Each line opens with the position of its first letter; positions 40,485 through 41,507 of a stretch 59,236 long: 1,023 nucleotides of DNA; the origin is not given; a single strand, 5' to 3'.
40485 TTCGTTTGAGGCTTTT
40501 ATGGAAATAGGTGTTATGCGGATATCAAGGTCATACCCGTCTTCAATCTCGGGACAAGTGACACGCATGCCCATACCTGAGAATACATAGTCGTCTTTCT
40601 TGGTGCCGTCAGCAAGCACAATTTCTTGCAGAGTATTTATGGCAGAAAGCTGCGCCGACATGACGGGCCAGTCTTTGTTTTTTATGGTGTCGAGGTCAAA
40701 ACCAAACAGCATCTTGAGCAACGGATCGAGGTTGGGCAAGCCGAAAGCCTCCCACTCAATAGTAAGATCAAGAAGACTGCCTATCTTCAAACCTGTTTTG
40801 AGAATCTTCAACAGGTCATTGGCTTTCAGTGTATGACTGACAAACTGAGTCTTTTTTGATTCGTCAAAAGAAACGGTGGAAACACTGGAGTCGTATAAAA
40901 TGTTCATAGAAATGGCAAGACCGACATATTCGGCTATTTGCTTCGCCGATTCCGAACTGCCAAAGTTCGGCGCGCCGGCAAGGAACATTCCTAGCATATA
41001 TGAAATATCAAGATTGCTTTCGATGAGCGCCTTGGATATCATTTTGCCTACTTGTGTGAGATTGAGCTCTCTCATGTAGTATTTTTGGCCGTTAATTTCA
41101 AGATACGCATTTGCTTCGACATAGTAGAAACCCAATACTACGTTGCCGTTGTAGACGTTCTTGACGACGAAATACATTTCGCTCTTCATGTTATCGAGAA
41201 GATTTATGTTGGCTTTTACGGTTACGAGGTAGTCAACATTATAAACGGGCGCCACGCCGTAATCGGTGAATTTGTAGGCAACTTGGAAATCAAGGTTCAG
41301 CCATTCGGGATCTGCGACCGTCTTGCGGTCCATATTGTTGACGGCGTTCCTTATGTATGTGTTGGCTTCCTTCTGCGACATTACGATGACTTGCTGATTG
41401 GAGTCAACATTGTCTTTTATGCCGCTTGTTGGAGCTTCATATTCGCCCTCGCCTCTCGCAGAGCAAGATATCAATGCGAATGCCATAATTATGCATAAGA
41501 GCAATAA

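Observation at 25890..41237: Fourteen divergent copies of a ~250-340-aa beta-rich module form the N-terminal 5,200 residues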

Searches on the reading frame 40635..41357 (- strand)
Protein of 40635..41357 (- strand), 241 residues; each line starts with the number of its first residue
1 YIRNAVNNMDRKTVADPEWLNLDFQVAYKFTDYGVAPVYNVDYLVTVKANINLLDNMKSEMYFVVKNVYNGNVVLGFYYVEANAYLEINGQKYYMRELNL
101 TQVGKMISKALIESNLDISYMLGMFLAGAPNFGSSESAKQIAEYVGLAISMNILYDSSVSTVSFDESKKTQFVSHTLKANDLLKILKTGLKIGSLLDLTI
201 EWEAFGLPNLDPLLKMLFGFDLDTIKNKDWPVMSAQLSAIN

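Call 76: find_related_loci(query=A6, collection=metagenome_contigs, flank=10000)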
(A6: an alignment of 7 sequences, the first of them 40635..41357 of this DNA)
Query A6 (241 aa) in metagenome_contigs; peptide patterns used: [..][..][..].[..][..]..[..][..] (x = any residue, [..] = any of these).
43 stretches matched a pattern; 12 encode a relative of the query (tblastn E <= 1e-3); 12 distinct loci.
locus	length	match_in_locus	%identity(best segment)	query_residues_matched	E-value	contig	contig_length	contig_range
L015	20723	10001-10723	51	1-241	4e-86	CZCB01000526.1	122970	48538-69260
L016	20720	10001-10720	47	1-241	2e-72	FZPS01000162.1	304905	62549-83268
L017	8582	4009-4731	36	1-240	2e-47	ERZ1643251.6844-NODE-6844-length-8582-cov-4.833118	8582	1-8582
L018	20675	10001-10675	35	18-240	3e-40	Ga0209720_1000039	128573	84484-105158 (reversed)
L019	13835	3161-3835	35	16-240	4e-37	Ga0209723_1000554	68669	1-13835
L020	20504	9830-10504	35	16-240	5e-37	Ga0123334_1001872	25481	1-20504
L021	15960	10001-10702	35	6-240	4e-36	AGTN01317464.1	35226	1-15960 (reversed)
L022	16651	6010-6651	36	16-231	4e-36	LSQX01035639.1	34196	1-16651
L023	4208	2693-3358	31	18-240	4e-30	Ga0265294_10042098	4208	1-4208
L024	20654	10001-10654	33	12-238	5e-28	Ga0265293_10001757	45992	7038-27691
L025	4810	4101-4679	29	44-240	3e-25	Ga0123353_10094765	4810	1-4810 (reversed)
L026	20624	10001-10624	33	16-231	1e-32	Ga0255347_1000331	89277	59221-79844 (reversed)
